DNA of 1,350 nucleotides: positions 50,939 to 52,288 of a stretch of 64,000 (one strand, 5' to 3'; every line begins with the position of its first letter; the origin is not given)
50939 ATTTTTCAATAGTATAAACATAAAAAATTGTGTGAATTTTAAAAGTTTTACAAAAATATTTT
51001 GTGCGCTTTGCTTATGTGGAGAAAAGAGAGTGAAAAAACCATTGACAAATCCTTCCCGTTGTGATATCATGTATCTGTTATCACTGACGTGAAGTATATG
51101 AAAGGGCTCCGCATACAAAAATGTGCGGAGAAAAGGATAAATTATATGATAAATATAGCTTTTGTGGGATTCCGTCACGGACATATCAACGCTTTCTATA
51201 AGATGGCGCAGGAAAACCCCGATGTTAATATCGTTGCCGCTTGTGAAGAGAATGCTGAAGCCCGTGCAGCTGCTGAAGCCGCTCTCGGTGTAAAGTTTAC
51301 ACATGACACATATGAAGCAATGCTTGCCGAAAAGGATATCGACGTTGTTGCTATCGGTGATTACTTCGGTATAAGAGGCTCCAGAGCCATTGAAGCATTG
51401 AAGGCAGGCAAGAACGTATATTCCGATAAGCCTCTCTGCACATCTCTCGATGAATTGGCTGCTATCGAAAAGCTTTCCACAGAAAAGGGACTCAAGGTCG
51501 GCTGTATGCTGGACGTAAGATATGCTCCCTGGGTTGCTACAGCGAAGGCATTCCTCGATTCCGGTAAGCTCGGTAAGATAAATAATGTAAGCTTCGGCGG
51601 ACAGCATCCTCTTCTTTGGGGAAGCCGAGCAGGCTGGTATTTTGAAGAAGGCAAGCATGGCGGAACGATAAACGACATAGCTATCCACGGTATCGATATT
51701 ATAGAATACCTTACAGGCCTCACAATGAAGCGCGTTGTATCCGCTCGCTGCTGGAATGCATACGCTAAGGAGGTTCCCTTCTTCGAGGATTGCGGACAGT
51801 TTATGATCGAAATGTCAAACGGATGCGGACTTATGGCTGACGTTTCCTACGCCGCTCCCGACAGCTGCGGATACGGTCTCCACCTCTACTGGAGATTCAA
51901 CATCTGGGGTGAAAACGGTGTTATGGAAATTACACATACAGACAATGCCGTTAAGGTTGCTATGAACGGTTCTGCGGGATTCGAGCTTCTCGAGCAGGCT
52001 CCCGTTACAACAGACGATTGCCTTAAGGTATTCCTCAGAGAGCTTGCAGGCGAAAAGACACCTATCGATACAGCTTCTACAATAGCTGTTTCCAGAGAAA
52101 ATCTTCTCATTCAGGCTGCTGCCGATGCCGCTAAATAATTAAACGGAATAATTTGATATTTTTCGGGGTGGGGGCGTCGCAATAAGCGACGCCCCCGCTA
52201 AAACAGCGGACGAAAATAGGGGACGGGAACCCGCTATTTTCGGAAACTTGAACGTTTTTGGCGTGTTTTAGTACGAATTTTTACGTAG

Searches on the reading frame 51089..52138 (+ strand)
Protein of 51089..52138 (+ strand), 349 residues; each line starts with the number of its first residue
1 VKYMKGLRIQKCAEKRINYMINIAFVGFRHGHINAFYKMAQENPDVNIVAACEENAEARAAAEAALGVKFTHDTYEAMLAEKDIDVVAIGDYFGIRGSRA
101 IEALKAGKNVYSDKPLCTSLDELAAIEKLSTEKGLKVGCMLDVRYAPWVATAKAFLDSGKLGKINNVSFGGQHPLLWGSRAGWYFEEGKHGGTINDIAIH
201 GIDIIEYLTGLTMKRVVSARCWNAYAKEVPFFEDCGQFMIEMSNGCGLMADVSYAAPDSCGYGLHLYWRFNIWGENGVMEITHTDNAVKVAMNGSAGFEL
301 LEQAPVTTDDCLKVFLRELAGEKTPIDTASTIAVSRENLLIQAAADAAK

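Call 49: search_protein_families(library=pfam, proteins=[window:51089-52138:+], max_evalue=0.00001)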
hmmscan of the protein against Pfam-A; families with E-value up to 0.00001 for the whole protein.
window:51089-52138:+ (349 aa): 3 families
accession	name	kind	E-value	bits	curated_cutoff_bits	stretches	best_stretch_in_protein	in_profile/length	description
PF22725.1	GFO_IDH_MocA_C3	-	9.2e-16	58.4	27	1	150-279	2-123/124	GFO/IDH/MocA C-terminal domain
PF01408.29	GFO_IDH_MocA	-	2.5e-12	48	24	1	21-137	1-116/120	Oxidoreductase family, NAD-binding Rossmann fold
PF02894.22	GFO_IDH_MocA_C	-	7.9e-09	36.1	22.9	1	154-309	2-158/218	Oxidoreductase family, C-terminal alpha/beta domain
